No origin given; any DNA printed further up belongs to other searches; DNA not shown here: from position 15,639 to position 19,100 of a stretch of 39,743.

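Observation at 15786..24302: Giant 2838-aa SLT-plus-cysteine-peptidase protein encoded between portal and scaffold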

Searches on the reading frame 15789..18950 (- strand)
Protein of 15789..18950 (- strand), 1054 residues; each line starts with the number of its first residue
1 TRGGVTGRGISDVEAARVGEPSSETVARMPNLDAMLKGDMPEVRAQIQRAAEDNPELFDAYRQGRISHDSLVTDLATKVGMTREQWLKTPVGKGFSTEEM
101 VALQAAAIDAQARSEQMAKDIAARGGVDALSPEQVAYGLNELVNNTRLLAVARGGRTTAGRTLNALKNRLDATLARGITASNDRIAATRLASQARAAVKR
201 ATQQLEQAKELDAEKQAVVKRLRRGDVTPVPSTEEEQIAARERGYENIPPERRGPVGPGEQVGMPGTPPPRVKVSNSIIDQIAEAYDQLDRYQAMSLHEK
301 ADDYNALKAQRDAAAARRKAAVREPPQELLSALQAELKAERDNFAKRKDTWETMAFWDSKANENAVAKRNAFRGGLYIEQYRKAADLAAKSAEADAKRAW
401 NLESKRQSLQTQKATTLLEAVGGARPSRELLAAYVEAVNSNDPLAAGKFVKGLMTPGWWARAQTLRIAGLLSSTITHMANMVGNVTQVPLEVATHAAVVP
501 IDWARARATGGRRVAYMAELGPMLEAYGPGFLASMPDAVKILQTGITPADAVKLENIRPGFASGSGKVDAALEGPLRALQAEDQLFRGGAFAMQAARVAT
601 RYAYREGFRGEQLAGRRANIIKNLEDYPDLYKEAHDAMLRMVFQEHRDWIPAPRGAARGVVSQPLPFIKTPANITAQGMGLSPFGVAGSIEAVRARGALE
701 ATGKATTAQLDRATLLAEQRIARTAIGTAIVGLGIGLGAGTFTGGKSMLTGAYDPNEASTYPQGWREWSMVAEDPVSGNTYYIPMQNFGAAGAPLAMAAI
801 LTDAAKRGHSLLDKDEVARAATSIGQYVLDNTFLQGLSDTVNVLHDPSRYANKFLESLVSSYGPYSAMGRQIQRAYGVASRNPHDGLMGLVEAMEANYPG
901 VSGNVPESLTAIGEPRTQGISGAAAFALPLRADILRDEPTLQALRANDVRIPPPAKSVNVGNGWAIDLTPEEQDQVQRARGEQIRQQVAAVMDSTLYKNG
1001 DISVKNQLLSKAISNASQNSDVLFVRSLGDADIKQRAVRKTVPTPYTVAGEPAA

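Call 30: search_solved_structures(query=A2, max_evalue=10)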
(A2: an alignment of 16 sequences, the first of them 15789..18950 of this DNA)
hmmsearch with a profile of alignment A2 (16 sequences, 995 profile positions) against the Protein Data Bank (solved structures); distinct sequences matched with E-value up to 10: 4.
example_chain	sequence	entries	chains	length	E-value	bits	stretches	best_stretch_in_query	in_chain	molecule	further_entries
3hnw_A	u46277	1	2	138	0.25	12.2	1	903-956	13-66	uncharacterized protein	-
8p0a_A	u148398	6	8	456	1.9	9.3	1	170-354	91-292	Structural maintenance of chromosomes protein 1A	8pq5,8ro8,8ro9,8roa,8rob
8ro6_A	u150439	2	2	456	1.9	9.3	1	170-354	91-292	Structural maintenance of chromosomes protein 1A (SMC1A)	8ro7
8c83_x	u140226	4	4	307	6.1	7.6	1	187-291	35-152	OTU domain-containing protein 2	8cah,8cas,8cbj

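Call 47: predict_structure(alignment_id=A2)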
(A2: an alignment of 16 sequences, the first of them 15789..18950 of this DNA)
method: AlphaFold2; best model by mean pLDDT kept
length: 1054 residues; sequences in the alignment: 16
mean_pLDDT: 64.3   pTM: 0.46
mean pLDDT of the five models: 64.3, 63.7, 61.4, 59.6, 52.3
residues with pLDDT >= 90: 20; 70-90: 453; 50-70: 293; < 50: 288
segments of 3 or more residues with pLDDT < 50: 1-18, 64-66, 78-80, 88-100, 154-180, 224-233, 245-249, 252-275, 361-375, 416-423, 454-475, 550-569, 645-669, 834-877, 920-934, 1044-1054
pLDDT, mean of each block of 10 residues (from residue 1): 29 45 68 53 60 60 49 49 53 43 60 78 81 69 63 47 45 44 61 74 73 63 47 52 50 44 40 51 77 63 72 82 78 86 66 50 43 51 73 69 57 48 57 77 61 45 43 48 67 85 84 85 87 79 59 42 44 60 80 91 87 87 81 83 50 31 37 65 71 77 80 84 84 81 64 71 75 69 72 83 77 75 72 47 41 40 38 48 57 54 71 69 41 57 83 82 81 87 90 87 87 88 86 78 44 29
secondary structure, 60 per line:
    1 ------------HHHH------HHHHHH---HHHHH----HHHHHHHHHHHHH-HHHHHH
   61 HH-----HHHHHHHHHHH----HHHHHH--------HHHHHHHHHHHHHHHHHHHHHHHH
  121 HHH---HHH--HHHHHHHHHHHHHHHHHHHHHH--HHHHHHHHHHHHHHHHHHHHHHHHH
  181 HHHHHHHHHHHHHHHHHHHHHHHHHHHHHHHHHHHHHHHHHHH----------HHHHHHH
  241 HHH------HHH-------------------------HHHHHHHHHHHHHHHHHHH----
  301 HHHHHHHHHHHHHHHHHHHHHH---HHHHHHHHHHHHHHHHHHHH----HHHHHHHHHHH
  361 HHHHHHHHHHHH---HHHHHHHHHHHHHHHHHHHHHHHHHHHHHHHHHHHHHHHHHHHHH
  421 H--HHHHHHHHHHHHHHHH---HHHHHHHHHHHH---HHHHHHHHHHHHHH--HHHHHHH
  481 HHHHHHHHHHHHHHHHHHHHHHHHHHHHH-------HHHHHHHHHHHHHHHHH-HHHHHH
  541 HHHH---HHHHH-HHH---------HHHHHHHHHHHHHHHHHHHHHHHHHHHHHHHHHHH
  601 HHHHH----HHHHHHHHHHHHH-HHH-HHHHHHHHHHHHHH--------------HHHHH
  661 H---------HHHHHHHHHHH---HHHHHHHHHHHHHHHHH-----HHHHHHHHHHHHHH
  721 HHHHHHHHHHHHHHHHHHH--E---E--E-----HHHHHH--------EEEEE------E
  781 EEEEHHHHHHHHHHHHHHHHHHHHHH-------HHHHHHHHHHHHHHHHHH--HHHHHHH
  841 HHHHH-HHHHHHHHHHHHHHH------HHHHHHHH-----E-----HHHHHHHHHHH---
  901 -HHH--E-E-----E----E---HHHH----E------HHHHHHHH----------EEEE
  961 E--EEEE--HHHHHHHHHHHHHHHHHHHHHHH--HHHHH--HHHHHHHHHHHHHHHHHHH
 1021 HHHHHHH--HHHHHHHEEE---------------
elements in order (helices of 4 or more, strands of 3 or more residues): H13-16 H23-28 H32-36 H41-53 H55-62 H68-78 H83-88 H97-123 H132-153 H156-223 H234-243 H278-296 H301-322 H326-345 H350-372 H376-421 H424-439 H443-454 H458-471 H474-509 H517-533 H535-544 H548-552 H566-605 H610-622 H628-641 H656-661 H671-681 H685-701 H707-739 H755-760 E769-773 E780-784 H785-806 H814-831 H834-845 H847-861 H868-875 H887-897 H924-927 H939-946 E957-961 E964-967 H970-992 H995-999 H1002-1027 H1030-1036 E1037-1039

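Call 51: fold_search(model_id=the predicted structure, library=pdb)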
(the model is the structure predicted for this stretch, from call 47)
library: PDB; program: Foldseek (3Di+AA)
matches with E <= 10: 37; with E <= 0.001: 0
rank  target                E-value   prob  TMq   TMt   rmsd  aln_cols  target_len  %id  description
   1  7zr1_D                1.4e-01  0.16  0.05  0.07  76.5       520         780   14  Chaetomium thermophilum Mre11-Rad50-Nbs1 complex bound to ATPyS (composite structure) (released 2023-01-11)
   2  7ux1_A                2.9e-01  0.08  0.06  0.08  37.3       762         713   13  EcMscK in an Open Conformation (released 2022-11-23)
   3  6bfi_B                7.1e-01  0.05  0.07  0.08  37.3       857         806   11  Vinculin homolog in a sponge (phylum Porifera) reveals vertebrate-like cell adhesions involved in early multicellular  (released 2018-06-13)
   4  7uw5_A                1.1e+00  0.06  0.07  0.09  36.6       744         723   11  EcMscK G924S mutant in a closed conformation (released 2022-11-23)
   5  7zr1_C                1.6e+00  0.05  0.05  0.06  76.8       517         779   13  Chaetomium thermophilum Mre11-Rad50-Nbs1 complex bound to ATPyS (composite structure) (released 2023-01-11)
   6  6bfi_A                1.7e+00  0.04  0.08  0.10  39.0       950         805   14  Vinculin homolog in a sponge (phylum Porifera) reveals vertebrate-like cell adhesions involved in early multicellular  (released 2018-06-13)
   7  7n6g_3V               2.0e+00  0.13  0.08  0.17  49.1       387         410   13  C1 of central pair (released 2022-05-18)
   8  9gm6_A                2.2e+00  0.06  0.10  0.09  39.4       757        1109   13  MukBEF in a nucleotide-bound state with open neck gate (heads core) (released 2025-03-26)
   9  8wjo_B                2.4e+00  0.07  0.04  0.15  33.6       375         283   14  Cryo-EM structure of 8-subunit Smc5/6 arm region (released 2024-06-26)
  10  6uri_B                2.9e+00  0.03  0.06  0.10  28.3       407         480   11  HIV-1 Nef in complex with the CD4 cytoplasmic domain and the AP2 clathrin adaptor complex (released 2020-07-29)
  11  9inh_D                3.0e+00  0.02  0.08  0.11  32.9       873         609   11  Cryo-EM structure of human XPR1 in complex with InsP6 in outward-facing state (SPX visible)-in the presence of KIDINS2 (released 2025-04-02)
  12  7qo5_N                3.0e+00  0.02  0.08  0.09  32.6       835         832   11  26S proteasome Rpt1-RK -Ubp6-UbVS complex in the si state (released 2022-03-16)
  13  8cs9_f                3.3e+00  0.01  0.06  0.07  28.3       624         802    9  Composite reconstruction of Class 1 of the erythrocyte ankyrin-1 complex (released 2022-07-20)
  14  9y6s_5c               3.6e+00  0.02  0.06  0.03  47.2       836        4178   13  96-nm repeat of the Leishmania tarentolae doublet microtubule (released 2025-12-17)
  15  7sqc_C1               3.9e+00  0.01  0.07  0.06  69.0      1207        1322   14  Ciliary C1 central pair apparatus isolated from Chlamydomonas reinhardtii (released 2022-04-13)
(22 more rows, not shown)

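Call 57: fold_search(model_id=the predicted structure, library=viral)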
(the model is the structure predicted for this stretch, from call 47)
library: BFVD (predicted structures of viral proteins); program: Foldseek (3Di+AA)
matches with E <= 10: 180; with E <= 0.001: 31
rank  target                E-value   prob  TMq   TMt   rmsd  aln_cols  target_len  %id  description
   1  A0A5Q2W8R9            9.5e-18  1.00  0.42  0.44  32.1      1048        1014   17  (no name in the UniProt tables at hand)
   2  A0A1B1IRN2            4.9e-16  1.00  0.30  0.33  45.8       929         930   16  (no name in the UniProt tables at hand)
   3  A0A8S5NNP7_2          1.5e-15  1.00  0.40  0.37  23.5       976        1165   17  EF-hand domain-containing protein [Myoviridae sp. ctagO6]
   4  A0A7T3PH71            3.3e-15  1.00  0.39  0.41  25.5      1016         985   16  (no name in the UniProt tables at hand)
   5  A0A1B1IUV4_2          3.6e-15  1.00  0.41  0.33  30.6      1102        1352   16  (no name in the UniProt tables at hand)
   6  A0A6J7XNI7            4.1e-15  1.00  0.41  0.43  31.7       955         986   16  Large polyvalent protein associated domain-containing protein [uncultured Caudovirales phage]
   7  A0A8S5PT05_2          7.0e-14  1.00  0.39  0.44  17.8       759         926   19  Uncharacterized protein [Myoviridae sp. ctzS633]
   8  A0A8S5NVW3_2          1.0e-13  1.00  0.41  0.38  16.9       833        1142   14  Phage MuF C-terminal domain-containing protein [Myoviridae sp. cthRr4]
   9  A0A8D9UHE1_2          1.4e-13  1.00  0.39  0.35  24.1      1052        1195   15  PolyVal ADP-ribosyltransferase [Myoviridae sp. ctjz83]
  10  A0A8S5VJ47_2          2.3e-13  1.00  0.38  0.39  26.2      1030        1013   16  Uncharacterized protein [Ackermannviridae sp.]
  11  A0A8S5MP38            2.5e-13  1.00  0.40  0.33  36.0      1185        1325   15  EF-hand domain-containing protein [Podoviridae sp. ctoqT5]
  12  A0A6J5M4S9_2          4.5e-13  1.00  0.39  0.41  28.6       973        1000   14  ART-PolyVal-like domain-containing protein [uncultured Caudovirales phage]
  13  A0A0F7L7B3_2          5.1e-13  1.00  0.37  0.47  13.2       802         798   16  Uncharacterized protein [uncultured marine virus]
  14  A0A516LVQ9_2          1.7e-12  1.00  0.38  0.39  30.1      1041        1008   13  (no name in the UniProt tables at hand)
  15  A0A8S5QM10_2          1.8e-12  1.00  0.37  0.39  29.1      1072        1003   16  Uncharacterized protein [Ackermannviridae sp. ctQad106]
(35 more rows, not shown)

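Call 58: search_protein_representatives(alignment_id=A2)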
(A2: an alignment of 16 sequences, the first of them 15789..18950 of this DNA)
Query: 16 sequences, 995 profile positions. Proteins with E-value up to 0.001 (for the whole library): 18022; up to 1e-10: 15012; up to 1e-30: 6327. The best 150 are listed.
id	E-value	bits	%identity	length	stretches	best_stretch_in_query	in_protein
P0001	0.0e+00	1397.5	-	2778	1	2-994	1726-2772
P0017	0.0e+00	1386.3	-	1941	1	2-994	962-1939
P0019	0.0e+00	1336.8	-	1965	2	267-992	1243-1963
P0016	0.0e+00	1328.5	-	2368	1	10-992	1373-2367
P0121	0.0e+00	1307.3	-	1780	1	2-993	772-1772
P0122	0.0e+00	1285.7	-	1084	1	5-993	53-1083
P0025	0.0e+00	1275.0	-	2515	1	7-992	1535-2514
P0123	0.0e+00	1241.0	-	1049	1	4-992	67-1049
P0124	0.0e+00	1225.5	-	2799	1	3-993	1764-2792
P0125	0.0e+00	1213.7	-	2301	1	2-993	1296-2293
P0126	0.0e+00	1212.8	-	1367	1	3-993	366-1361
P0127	0.0e+00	1184.7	-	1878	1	4-991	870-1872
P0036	0.0e+00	1175.0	-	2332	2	307-992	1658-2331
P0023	0.0e+00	1163.8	-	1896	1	4-981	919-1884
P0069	0.0e+00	1163.6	-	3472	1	4-981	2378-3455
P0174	3.1e-147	508.5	-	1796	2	371-950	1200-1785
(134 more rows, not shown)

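Call 101: search_protein_families(library=pfam, alignment_id=A7, max_evalue=0.0001)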
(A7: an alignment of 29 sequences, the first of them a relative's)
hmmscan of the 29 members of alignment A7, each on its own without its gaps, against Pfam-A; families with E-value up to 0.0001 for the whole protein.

A. member 1, P0140 (1431 aa): 0 families

B. families by the number of members that match (of 29 scanned): 6 families
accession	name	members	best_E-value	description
PF01464.25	SLT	4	2.4e-20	Transglycosylase SLT domain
PF18763.7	ddrB-ParB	2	1.5e-28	ddrB-like ParB superfamily domain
PF01832.25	Glucosaminidase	2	3.7e-15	Mannosyl-glycoprotein endo-beta-N-acetylglucosaminidase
PF01551.29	Peptidase_M23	1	5.6e-19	Peptidase family M23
PF18760.7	ART-PolyVal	1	1.5e-13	ADP-Ribosyltransferase in polyvalent proteins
PF13529.12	Peptidase_C39_2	1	9.1e-05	Peptidase_C39 like family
